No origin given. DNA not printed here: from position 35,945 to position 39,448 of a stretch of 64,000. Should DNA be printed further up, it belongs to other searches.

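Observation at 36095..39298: M1-peptidase-like domain with a disabled zinc site fused to an Omp85-type beta-barrel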

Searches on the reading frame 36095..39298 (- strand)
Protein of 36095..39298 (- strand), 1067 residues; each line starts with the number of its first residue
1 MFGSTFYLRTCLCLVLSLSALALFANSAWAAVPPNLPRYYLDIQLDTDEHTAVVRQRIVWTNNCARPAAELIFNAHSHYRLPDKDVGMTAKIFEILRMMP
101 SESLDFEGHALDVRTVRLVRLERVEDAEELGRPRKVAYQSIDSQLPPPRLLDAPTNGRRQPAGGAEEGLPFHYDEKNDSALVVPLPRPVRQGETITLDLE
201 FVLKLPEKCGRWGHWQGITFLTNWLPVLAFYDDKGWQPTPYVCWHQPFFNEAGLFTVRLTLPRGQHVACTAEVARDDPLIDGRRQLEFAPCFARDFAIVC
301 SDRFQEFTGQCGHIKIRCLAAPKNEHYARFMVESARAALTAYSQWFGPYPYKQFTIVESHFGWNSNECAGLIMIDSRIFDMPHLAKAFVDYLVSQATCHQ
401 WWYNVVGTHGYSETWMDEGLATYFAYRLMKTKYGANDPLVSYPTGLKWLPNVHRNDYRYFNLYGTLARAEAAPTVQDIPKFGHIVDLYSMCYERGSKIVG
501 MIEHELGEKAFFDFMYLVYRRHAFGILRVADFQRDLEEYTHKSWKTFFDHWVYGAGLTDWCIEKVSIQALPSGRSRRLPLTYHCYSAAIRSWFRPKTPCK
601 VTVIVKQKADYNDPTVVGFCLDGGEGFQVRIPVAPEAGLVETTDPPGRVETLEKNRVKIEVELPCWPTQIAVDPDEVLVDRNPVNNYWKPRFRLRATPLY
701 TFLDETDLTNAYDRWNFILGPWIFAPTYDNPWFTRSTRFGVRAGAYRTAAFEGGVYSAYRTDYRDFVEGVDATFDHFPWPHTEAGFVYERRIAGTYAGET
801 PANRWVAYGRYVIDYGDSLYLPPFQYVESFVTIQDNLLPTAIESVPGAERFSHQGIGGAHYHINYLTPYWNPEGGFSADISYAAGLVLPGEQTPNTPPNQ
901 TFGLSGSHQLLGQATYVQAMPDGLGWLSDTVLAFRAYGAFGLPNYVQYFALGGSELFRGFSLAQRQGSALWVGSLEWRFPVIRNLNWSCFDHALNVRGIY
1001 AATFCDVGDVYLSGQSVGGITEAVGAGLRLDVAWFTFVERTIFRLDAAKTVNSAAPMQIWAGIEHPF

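Call 3: search_protein_families(library=pfam, proteins=[window:36095-39298:-], max_evalue=1)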
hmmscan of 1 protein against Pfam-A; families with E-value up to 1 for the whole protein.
window:36095-39298:- (1067 aa): 2 families
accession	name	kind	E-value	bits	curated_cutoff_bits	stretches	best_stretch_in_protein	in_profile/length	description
PF01433.26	Peptidase_M1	-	5.1e-15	56.1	27.7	1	332-551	3-218/218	Peptidase family M1 domain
PF01103.29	Omp85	-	0.0042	17.1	24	1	871-1031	131-292/325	Omp85 superfamily domain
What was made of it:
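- On Peptidase family M1: Pfam PF01433 56 bits against a cut-off of 27.7 (call 3).
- Checked: Pfam Peptidase_M1 matches residues 332-551 with E=5e-15 and 56 bits, above the cut-off of 27.7 (call 3).
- Pfam Peptidase_M1 E=5e-15 (call 3).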

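Call 4: search_protein_families(library=ncbifam, proteins=[window:36095-39298:-], max_evalue=1)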
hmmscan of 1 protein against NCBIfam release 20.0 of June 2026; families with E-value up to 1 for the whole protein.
window:36095-39298:- (1067 aa): 4 families
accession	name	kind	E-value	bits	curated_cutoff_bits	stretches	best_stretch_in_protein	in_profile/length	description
TIGR02412.1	pepN_strep_liv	equivalog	2.4e-09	36.1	591.2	1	331-557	224-444/832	aminopeptidase N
NF047779.1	Omp85_fam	subfamily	2.3e-05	24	200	1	949-1067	317-423/423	Omp85 family outer membrane protein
TIGR02411.1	leuko_A4_hydro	equivalog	0.00031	19.6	761.7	1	395-543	284-424/600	leukotriene-A(4) hydrolase/aminopeptidase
TIGR02414.1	pepN_proteo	equivalog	0.031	12.4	718.2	1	484-556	366-438/868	aminopeptidase N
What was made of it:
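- Checked: Pfam Omp85 gives E=0.004, below its cut-off (call 3), and NCBIfam Omp85_fam gives E=2e-5 (call 4).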

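Call 5: search_solved_structures(query=window:36095-39298:-, max_evalue=1, show_alignments=3)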
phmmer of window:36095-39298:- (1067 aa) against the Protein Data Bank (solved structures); distinct sequences matched with E-value up to 1: 72 (the best 60 are shown).
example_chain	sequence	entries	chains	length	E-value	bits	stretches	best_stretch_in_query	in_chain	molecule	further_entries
9o5k_G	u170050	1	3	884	6.2e-07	30.7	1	169-555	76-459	Puromycin-sensitive aminopeptidase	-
8sw0_A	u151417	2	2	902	7e-07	30.6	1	169-551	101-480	Puromycin-sensitive aminopeptidase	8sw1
4kx7_A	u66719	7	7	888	9.8e-07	30.1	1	241-556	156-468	Glutamyl aminopeptidase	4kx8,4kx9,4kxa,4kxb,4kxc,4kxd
1z1w_A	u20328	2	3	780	3.9e-06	28.1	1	324-556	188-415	Tricorn protease interacting factor F3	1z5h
3q7j_A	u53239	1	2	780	4e-06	28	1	324-556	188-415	Tricorn protease-interacting factor F3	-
7zyf_A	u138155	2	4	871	2.5e-05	25.4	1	240-544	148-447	Leucyl-cystinyl aminopeptidase, pregnancy serum form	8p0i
4p8q_A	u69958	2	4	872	2.5e-05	25.4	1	240-544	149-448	Leucyl-cystinyl aminopeptidase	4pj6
8cgp_A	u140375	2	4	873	2.5e-05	25.4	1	240-544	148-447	Leucyl-cystinyl aminopeptidase, pregnancy serum form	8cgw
5mj6_A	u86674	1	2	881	2.6e-05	25.4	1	240-544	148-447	Leucyl-cystinyl aminopeptidase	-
4z7i_A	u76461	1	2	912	2.8e-05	25.3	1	240-544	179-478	Leucyl-cystinyl aminopeptidase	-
5c97_A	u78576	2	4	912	2.8e-05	25.3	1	240-544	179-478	Leucyl-cystinyl aminopeptidase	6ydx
6ea4_A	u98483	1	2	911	5.3e-05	24.3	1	297-429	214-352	Endoplasmic reticulum aminopeptidase 2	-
7p7p_A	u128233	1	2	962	5.9e-05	24.2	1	297-429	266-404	Endoplasmic reticulum aminopeptidase 2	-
7nsk_A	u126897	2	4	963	5.9e-05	24.2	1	297-429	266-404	Endoplasmic reticulum aminopeptidase 2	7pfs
7nup_A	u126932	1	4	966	5.9e-05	24.2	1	297-429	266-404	Endoplasmic reticulum aminopeptidase 2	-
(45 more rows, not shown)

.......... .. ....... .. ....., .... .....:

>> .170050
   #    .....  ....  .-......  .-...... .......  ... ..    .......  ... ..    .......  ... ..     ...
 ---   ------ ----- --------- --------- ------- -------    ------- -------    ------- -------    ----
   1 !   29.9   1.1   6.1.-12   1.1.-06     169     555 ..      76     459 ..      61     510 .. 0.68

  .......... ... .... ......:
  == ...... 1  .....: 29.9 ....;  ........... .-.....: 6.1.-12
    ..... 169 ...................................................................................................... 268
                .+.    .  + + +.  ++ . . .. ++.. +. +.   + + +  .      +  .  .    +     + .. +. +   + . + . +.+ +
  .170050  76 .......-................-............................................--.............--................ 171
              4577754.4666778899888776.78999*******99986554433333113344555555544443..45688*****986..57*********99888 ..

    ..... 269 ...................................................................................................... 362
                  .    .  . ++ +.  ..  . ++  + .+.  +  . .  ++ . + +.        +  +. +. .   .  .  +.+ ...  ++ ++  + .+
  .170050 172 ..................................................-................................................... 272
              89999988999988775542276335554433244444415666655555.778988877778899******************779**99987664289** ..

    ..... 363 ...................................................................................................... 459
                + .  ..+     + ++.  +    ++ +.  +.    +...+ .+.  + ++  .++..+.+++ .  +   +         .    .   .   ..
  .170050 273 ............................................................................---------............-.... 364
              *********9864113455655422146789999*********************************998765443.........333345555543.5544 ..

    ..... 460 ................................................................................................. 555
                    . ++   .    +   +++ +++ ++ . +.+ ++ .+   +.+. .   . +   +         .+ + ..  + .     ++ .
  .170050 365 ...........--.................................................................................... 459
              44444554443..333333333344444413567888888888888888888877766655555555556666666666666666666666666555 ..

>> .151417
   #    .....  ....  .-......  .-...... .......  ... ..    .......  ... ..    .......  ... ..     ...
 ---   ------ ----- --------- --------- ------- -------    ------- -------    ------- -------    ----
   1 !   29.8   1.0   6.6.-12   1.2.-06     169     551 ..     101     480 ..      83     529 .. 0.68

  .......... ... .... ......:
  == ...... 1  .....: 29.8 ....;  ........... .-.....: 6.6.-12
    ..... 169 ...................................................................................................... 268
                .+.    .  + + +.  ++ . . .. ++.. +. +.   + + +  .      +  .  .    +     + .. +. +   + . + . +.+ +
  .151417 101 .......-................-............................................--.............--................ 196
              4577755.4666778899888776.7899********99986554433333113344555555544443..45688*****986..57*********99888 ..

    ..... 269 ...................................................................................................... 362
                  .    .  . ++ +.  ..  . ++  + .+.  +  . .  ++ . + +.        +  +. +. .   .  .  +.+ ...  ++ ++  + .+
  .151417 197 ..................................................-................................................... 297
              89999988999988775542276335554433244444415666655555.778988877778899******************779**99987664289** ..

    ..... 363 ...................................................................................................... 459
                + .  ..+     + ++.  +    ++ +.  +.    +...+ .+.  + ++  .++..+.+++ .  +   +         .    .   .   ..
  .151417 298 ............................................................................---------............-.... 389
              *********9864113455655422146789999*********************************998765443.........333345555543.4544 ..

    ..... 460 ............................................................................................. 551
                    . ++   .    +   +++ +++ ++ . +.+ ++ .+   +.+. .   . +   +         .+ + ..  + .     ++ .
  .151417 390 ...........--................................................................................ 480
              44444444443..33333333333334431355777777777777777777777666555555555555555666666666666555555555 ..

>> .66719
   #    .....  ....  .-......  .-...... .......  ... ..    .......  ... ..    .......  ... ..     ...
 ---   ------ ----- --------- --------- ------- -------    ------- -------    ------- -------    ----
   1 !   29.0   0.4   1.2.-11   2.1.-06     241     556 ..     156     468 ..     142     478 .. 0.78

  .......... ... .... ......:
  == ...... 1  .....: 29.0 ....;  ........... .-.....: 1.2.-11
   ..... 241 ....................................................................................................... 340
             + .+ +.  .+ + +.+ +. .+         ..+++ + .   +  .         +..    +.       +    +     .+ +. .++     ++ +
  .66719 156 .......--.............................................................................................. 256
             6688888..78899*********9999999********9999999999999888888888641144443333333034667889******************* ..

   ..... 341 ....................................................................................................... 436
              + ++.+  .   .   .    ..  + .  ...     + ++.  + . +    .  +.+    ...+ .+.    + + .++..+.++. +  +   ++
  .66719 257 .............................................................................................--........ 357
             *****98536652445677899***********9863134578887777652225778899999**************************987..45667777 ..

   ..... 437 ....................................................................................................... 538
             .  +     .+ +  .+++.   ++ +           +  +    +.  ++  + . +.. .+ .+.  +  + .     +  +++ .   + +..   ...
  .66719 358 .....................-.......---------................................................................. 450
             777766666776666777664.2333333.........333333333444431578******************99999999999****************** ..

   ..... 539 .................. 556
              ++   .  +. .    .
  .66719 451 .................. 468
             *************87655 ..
